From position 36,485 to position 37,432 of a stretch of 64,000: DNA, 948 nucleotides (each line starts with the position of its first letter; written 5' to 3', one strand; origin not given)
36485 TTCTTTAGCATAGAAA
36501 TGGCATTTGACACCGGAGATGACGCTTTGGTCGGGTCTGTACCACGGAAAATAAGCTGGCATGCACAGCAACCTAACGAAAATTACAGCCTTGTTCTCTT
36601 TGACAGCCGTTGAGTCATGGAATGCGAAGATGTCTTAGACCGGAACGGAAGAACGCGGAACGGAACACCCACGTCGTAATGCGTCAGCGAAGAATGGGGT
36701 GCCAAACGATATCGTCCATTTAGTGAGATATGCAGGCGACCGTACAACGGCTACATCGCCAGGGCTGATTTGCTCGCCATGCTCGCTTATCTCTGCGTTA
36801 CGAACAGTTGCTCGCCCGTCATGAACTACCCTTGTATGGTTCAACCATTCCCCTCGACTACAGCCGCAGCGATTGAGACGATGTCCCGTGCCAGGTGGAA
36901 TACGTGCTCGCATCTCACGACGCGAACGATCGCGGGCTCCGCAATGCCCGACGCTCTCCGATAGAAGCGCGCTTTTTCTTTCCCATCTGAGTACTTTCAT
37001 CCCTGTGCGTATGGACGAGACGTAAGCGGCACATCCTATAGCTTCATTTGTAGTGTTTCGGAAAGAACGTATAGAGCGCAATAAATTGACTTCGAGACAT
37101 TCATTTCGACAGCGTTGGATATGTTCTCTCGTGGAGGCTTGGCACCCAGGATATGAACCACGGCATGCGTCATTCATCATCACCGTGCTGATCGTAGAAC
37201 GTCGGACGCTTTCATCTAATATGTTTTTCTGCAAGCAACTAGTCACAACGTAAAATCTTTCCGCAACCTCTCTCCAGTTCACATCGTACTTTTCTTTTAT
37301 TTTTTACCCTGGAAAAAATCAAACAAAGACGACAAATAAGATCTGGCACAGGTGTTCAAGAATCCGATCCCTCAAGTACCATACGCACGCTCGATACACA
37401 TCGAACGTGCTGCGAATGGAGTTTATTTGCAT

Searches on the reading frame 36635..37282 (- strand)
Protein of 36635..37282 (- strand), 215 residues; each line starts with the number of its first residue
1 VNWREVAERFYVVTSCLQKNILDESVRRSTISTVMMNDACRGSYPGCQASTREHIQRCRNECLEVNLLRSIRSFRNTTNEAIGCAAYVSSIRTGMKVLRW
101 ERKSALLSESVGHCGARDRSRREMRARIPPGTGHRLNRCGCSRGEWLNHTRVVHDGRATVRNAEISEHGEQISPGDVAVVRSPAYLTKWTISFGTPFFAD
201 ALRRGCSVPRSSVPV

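Call 71: list_cluster_members(proteins=[window:36635-37282:-, window:7106-7447:-, window:8723-9022:-, window:9039-9521:+, window:8507-8971:+, window:56363-56704:-, window:56395-56649:-, window:57668-58177:+, window:18641-19363:-, window:9360-9536:-])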
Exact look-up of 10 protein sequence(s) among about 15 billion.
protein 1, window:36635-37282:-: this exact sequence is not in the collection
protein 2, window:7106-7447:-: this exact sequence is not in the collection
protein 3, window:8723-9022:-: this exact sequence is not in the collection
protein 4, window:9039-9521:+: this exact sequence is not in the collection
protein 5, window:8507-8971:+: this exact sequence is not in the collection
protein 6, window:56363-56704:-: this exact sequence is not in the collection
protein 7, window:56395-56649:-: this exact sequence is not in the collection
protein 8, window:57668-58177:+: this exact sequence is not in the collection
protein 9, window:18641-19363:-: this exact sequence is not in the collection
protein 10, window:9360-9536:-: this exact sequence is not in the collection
